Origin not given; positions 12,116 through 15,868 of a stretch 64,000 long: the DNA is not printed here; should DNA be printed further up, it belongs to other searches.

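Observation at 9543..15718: Tat-exported type II DMSO-reductase-family complex (alpha-beta-gamma-delta) of NxrA/NarG-like size with unknown substrate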

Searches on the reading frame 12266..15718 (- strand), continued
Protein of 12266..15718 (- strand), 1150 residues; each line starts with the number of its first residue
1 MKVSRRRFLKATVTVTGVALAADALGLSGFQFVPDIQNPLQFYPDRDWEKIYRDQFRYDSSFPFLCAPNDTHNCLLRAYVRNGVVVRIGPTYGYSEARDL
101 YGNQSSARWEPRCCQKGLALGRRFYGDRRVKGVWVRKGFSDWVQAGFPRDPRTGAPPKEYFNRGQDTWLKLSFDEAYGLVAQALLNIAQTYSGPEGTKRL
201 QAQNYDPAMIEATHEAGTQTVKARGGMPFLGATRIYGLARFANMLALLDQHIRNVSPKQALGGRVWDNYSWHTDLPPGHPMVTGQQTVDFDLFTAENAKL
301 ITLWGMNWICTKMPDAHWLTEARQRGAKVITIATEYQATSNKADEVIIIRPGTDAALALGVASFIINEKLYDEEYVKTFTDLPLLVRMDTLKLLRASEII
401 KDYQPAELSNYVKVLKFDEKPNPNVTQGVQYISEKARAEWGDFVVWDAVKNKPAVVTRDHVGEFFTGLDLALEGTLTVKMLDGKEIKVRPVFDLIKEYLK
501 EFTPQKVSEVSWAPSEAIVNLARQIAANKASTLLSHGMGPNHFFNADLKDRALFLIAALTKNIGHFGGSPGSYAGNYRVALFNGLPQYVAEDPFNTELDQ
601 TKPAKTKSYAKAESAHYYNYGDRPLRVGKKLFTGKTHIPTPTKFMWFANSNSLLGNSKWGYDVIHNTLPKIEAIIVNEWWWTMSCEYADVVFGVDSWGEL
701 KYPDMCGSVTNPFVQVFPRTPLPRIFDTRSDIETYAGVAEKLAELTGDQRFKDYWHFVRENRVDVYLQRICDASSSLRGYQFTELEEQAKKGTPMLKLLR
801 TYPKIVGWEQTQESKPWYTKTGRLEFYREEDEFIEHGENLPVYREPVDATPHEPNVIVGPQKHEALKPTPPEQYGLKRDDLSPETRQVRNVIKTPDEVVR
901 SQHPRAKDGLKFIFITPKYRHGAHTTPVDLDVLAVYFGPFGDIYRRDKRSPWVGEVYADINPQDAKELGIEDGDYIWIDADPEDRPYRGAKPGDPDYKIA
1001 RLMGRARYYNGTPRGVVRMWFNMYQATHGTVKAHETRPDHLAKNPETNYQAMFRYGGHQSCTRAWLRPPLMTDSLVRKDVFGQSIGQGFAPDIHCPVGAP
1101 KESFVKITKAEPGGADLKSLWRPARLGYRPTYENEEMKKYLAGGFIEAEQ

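Call 23: find_related_loci(query=window:12266-15718:-, collection=genome_contigs, flank=10000)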
Query window:12266-15718:- (1150 aa) in genome_contigs; peptide patterns used: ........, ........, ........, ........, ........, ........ (x = any residue, [..] = any of these).
258 stretches matched a pattern; 242 encode a relative of the query (tblastn E <= 1e-3); the best 80 are kept; 80 distinct loci.
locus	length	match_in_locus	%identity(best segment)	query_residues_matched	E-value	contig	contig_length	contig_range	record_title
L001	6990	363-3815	90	1-1149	0e+0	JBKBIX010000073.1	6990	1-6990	MAG: Candidatus Bipolaricaulia bacterium isolate 21I_052.bin.33 NODE_73_length_6990_cov_28.007233, whole genome shotgun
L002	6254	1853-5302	90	1-1148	0e+0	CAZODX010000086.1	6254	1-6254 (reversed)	MAG TPA_asm: uncultured Thermotogae bacterium isolate binchicken_co71_26 genome assembly, contig: NODE_5704_length_6254_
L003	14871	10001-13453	89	1-1149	0e+0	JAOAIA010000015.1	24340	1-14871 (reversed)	MAG: Candidatus Bipolaricaulota bacterium isolate SKW78 NODE_14_length_24402_cov_4.507215, whole genome shotgun sequence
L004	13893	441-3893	84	1-1149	0e+0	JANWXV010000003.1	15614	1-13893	MAG: Candidatus Bipolaricaulota bacterium isolate SKYG54 NODE_3_length_15614_cov_5.390616, whole genome shotgun sequence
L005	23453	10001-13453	84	1-1149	0e+0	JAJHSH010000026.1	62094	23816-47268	MAG: Candidatus Acetothermia bacterium isolate NSHQ14B.2017.Bin6 k141_44365, whole genome shotgun sequence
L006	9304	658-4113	70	2-1150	0e+0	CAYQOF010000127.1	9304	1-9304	MAG TPA_asm: uncultured Anaerolinea sp. isolate SRP257756_co1_161 genome assembly, contig: NODE_6765_length_9304_cov_12.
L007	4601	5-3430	71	8-1146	0e+0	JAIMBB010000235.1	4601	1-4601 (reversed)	MAG: Anaerolineae bacterium isolate HOT.MB2.30 Contig238, whole genome shotgun sequence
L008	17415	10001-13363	71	27-1146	0e+0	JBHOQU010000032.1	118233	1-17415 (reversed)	MAG: Dehalococcoidia bacterium isolate A0_31 coassembly_Ak141_441619, whole genome shotgun sequence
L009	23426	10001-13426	69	4-1146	0e+0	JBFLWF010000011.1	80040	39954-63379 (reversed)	MAG: Nitrospirota bacterium isolate MAG025 MAG025_11, whole genome shotgun sequence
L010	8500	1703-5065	70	27-1146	0e+0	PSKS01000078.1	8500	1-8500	MAG: Chloroflexota bacterium isolate ERB_22_2 NODE_1236_length_8500_cov_3.279050, whole genome shotgun sequence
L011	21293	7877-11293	69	2-1141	0e+0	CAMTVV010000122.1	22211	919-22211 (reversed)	MAG: uncultured Nitrospiraceae bacterium isolate G04_MAG_00025 genome assembly, contig: G04_MAG_00025_000000000205, whol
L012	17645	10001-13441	67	4-1150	0e+0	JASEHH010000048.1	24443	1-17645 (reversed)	MAG: Thermodesulfobacteriota bacterium isolate Yes70-18 NODE_740_length_24443_cov_56.983229, whole genome shotgun sequen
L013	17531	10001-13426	68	4-1146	0e+0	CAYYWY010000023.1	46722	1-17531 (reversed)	MAG TPA_asm: uncultured Nitrospiraceae bacterium isolate SRP290908_co1_101 genome assembly, contig: NODE_825_length_4672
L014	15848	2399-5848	66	1-1148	0e+0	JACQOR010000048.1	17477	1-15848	MAG: Chloroflexi bacterium isolate NC_groundwater_1286_Ag_S-0.2um_65_57 S_p2_S4_coassembly_k141_2087124, whole genome sh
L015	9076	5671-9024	67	31-1147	0e+0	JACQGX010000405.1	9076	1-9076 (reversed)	MAG: Chloroflexi bacterium isolate NC_groundwater_1084_Ag_S2p5_67_496 S_2p5_S6_coassembly_k141_4905428, whole genome sho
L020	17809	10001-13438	62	3-1150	0e+0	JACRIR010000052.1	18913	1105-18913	MAG: Candidatus Poribacteria bacterium isolate NC_groundwater_1808_Pr3_B-0.1um_54_35 SR-2_scaffold_141_480719, whole gen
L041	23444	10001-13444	60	3-1150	0e+0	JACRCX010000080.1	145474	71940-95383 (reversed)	MAG: Deltaproteobacteria bacterium isolate NC_groundwater_1657_Pr3_B-0.1um_71_34 SR-2_scaffold_141_1805819, whole genome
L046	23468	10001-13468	60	1-1150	0e+0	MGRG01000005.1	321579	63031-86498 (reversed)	MAG: Deltaproteobacteria bacterium RIFCSPHIGHO2_01_FULL_43_49 rifcsphigho2_01_scaffold_20, whole genome shotgun sequence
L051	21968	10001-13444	60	3-1150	0e+0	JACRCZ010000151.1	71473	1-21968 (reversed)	MAG: Deltaproteobacteria bacterium isolate NC_groundwater_1659_Pr3_B-0.1um_72_20 SR-2_scaffold_141_4113702, whole genome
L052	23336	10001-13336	61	36-1150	0e+0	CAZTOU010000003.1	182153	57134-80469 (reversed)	MAG TPA_asm: uncultured Spirochaetales bacterium isolate binchicken_co142_37 genome assembly, contig: NODE_64_length_182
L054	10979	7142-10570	60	2-1150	0e+0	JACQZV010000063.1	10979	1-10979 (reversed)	MAG: Acidobacteria bacterium isolate NC_groundwater_1576_Pr3_B-0.1um_69_12 SR-2_scaffold_141_993873, whole genome shotgu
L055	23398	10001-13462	58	2-1150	0e+0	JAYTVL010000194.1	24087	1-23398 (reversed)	MAG: Pirellula sp. isolate GFS_5688 GFS_5688_193, whole genome shotgun sequence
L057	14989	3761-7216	63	1-1150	0e+0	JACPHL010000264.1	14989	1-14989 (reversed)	MAG: Candidatus Rokuibacteriota bacterium isolate NC_groundwater_413_Ag_B-0.1um_71_11 GD18-4_B1_scaffold_1318923, whole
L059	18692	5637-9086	58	3-1150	0e+0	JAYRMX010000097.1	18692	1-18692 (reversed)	MAG: Myxococcota bacterium isolate XM2_XAASGE4bin.13 k141_301792, whole genome shotgun sequence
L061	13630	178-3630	58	2-1150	0e+0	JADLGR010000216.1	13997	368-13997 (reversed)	MAG: Deltaproteobacteria bacterium isolate SJ448 c_000000548625, whole genome shotgun sequence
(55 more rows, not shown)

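Call 42: search_dna_similar(query=window:12266-15718:-, collection=plasmids, mode=protein, max_rows=40, rows=best)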
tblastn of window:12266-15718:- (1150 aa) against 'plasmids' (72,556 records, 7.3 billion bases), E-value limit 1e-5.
Records with a match: 437; places in all: 474; records where one place covers at least 80% of the query: 4.
Best place of each record, by identity: <60% 437.
By first word of the organism name: Ralstonia 134; Escherichia 89; Pantoea 20; Thermus 14; Paracoccus 12; Klebsiella 10; Burkholderia 10; Agrobacterium 10; Rhodococcus 9; Caballeronia 9; and 62 more.
By predicted mobility (MOB-suite, as given by PLSDB): non-mobilizable 244; mobilizable 164; conjugative 29.
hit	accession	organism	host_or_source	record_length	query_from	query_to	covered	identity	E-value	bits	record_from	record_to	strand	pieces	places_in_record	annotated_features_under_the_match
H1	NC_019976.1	Natronococcus occultus SP4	-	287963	38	1147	97%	51.0%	0e+0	1186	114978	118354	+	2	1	none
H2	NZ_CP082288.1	Halobaculum roseum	cell culture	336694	1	1082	94%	30.2%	4e-105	373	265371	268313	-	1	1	molybdopterin-dependent oxidoreductase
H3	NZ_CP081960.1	Halobaculum magnesiiphilum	cell culture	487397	33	1082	91%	31.0%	4e-105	373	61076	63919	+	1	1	molybdopterin-dependent oxidoreductase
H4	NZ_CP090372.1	Halobaculum sp. CBA1158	solar salt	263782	1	1111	97%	29.3%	1e-113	398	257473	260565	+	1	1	molybdopterin-dependent oxidoreductase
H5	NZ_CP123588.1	Alisedimentitalea scapharcae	Anadara broughtonii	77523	46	864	71%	26.5%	2e-64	248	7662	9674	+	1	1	molybdopterin-dependent oxidoreductase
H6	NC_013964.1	Haloferax volcanii DS2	-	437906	2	745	65%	26.8%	1e-50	204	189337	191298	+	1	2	molybdopterin-dependent oxidoreductase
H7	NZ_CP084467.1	Halomicrobium salinisoli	cell culture,gobi saline soil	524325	3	745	65%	26.4%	8e-49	199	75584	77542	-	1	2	molybdopterin-dependent oxidoreductase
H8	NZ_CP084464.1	Halomicrobium salinisoli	cell culture,gobi saline soil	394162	3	745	65%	26.4%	4e-48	196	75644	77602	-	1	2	molybdopterin-dependent oxidoreductase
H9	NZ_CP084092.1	Halomicrobium urmianum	cell culture,salt lake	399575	3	745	65%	25.8%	1e-47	194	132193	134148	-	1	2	molybdopterin-dependent oxidoreductase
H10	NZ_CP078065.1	Haloferax larsenii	Cell culture,Salt Lake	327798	36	749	62%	26.7%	5e-50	202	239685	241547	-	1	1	molybdopterin-dependent oxidoreductase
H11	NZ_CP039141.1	Haloferax mediterranei ATCC 33500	Cell culture,Spain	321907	36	745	62%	26.6%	2e-49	200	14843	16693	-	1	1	narG: nitrate reductase subunit alpha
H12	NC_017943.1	Haloferax mediterranei ATCC 33500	-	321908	36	745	62%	26.6%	2e-49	200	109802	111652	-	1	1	narG: nitrate reductase subunit alpha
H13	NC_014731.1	Halogeometricum borinquense DSM 11551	-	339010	36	745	62%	26.0%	3e-51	206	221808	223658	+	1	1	molybdopterin-dependent oxidoreductase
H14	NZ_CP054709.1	Halarchaeum sp. CBA1220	solar salt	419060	36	745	62%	25.9%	1e-45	188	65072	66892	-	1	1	molybdopterin-dependent oxidoreductase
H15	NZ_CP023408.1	Streptomyces fungicidicus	Pig,cell culture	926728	46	623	50%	25.4%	2e-32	145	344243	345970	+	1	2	nitrate reductase subunit alpha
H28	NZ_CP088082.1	Ideonella dechloratans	Cell culture,Activated sludge, ...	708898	30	567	47%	26.2%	1e-25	123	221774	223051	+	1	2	chlorate reductase subunit alpha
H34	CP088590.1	Escherichia coli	Homo sapiens,blood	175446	45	623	50%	24.1%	2e-29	135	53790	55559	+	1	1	narG: nitrate reductase subunit alpha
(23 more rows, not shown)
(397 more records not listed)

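Call 50: get_annotated_region(hit=H11, flank=4000)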
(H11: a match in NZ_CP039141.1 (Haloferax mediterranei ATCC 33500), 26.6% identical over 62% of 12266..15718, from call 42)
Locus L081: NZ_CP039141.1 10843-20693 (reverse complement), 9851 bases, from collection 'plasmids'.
description: Haloferax mediterranei ATCC 33500 plasmid pHME322, complete sequence
organism: Haloferax mediterranei ATCC 33500 (NCBI taxid 523841)
taxonomy: Archaea; Euryarchaeota; Halobacteria; Halobacteriales; Haloferacaceae; Haloferax; Haloferax mediterranei; Haloferax mediterranei ATCC 33500
host: -; source: Cell culture,Spain; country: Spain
typing (MOB-suite, as given by PLSDB): non-mobilizable
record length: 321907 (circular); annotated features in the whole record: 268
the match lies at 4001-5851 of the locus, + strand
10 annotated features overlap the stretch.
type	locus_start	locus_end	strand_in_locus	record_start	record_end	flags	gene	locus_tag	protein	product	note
CDS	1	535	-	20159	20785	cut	-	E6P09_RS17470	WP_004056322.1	TetR/AcrR family transcriptional regulator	GO:0006355 - regulation of DNA-templated transcription [Evidence IEA]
CDS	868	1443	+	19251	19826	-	-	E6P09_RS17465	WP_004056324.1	hypothetical protein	-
CDS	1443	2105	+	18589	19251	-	-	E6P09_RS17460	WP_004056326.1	Rieske 2Fe-2S domain-containing protein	-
CDS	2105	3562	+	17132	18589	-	-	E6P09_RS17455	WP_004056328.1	cytochrome bc complex cytochrome b subunit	-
CDS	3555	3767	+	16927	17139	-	-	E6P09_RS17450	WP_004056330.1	hypothetical protein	-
CDS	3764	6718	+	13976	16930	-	narG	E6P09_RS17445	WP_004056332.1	nitrate reductase subunit alpha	-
CDS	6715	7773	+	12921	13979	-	narH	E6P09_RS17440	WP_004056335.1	nitrate reductase subunit beta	-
CDS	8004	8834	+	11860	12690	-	-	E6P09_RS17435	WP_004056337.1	ethylbenzene dehydrogenase-related protein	-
CDS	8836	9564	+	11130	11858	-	-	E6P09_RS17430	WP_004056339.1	molecular chaperone TorD family protein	-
CDS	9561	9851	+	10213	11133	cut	-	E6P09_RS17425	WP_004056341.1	hypothetical protein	-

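Call 51: get_annotated_region(hit=H28, flank=3000)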
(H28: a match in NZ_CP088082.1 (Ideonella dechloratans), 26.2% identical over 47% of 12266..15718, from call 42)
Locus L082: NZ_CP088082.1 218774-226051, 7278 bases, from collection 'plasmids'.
description: Ideonella dechloratans strain CCUG 30977 plasmid unnamed1, complete sequence
organism: Ideonella dechloratans (NCBI taxid 36863)
taxonomy: Bacteria; Pseudomonadota; Betaproteobacteria; Burkholderiales; Sphaerotilaceae; Ideonella; Ideonella dechloratans
host: -; source: Cell culture,Activated sludge, wastewater treatment plant; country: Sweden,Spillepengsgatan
typing (MOB-suite, as given by PLSDB): non-mobilizable
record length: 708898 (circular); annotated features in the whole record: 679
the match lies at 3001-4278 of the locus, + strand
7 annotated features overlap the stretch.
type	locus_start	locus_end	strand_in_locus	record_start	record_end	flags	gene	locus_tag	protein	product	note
CDS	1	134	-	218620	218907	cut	-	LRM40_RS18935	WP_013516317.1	pentapeptide MXKDX repeat protein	-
CDS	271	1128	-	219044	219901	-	-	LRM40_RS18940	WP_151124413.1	chlorite dismutase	-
CDS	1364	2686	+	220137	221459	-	-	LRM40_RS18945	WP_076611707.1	ISL3-like element ISIde1 family transposase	-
CDS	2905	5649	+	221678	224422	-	-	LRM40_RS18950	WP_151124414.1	chlorate reductase subunit alpha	-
CDS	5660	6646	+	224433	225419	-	-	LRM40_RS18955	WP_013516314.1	chlorate reductase subunit beta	-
CDS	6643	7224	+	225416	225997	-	-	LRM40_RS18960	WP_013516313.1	chlorate reductase assembly chaperone protein ClrD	-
CDS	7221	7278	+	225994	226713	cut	-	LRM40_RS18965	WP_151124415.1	chlorate reductase subunit gamma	-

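Call 52: get_annotated_region(hit=H34, flank=3000)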
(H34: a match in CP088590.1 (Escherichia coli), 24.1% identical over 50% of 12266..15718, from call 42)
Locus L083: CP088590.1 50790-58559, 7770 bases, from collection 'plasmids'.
description: Escherichia coli strain D17EC0246 plasmid pD17EC0246-6, complete sequence
organism: Escherichia coli (NCBI taxid 562)
taxonomy: Bacteria; Pseudomonadota; Gammaproteobacteria; Enterobacterales; Enterobacteriaceae; Escherichia; Escherichia coli
host: -; source: Homo sapiens,blood; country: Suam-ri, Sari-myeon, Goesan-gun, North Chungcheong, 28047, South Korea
typing (MOB-suite, as given by PLSDB): non-mobilizable
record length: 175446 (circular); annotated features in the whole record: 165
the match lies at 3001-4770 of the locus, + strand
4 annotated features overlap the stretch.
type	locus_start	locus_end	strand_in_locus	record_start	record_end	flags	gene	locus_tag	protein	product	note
CDS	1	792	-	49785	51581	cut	narX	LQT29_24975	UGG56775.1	nitrate/nitrite two-component system sensor histidine kinase NarX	-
CDS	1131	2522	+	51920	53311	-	narK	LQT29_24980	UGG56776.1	nitrate transporter NarK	-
CDS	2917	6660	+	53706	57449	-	narG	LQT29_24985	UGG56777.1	nitrate reductase subunit alpha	-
CDS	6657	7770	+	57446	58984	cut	narH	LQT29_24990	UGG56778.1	nitrate reductase subunit beta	-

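Call 53: get_annotated_region(hit=H1, flank=5000)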
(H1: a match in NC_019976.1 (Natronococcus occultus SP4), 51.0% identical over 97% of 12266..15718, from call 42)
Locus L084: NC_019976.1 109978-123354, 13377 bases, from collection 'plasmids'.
description: Natronococcus occultus SP4 plasmid 2, complete sequence
organism: Natronococcus occultus SP4 (NCBI taxid 694430)
taxonomy: Archaea; Euryarchaeota; Halobacteria; Halobacteriales; Natrialbaceae; Natronococcus; Natronococcus occultus; Natronococcus occultus SP4
host: -; source: -; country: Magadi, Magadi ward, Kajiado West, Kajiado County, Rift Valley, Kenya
typing (MOB-suite, as given by PLSDB): non-mobilizable
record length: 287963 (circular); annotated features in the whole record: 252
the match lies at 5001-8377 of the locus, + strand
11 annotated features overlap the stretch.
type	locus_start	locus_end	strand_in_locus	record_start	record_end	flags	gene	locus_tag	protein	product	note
CDS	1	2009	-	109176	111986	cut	-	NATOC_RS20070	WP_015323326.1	cation-transporting P-type ATPase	-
CDS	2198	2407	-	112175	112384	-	-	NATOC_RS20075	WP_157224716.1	hypothetical protein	-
CDS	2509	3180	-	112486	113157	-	-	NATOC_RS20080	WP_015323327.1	helix-turn-helix domain-containing protein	-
CDS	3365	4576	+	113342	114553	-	-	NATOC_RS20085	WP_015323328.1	P-loop NTPase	-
CDS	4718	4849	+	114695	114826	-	-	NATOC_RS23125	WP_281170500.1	hypothetical protein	-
CDS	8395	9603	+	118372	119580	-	-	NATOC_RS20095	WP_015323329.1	4Fe-4S dicluster domain-containing protein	-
CDS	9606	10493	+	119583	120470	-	-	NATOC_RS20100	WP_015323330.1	molecular chaperone TorD family protein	-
CDS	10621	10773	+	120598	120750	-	-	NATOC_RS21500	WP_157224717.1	hypothetical protein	-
CDS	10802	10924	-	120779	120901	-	-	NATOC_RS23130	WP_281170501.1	hypothetical protein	-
CDS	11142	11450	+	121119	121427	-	-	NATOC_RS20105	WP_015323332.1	CGCGG family rSAM-modified RiPP protein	-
CDS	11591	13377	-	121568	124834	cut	-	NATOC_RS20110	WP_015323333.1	cbb3-type cytochrome c oxidase subunit I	GO:0009060 - aerobic respiration [Evidence IEA]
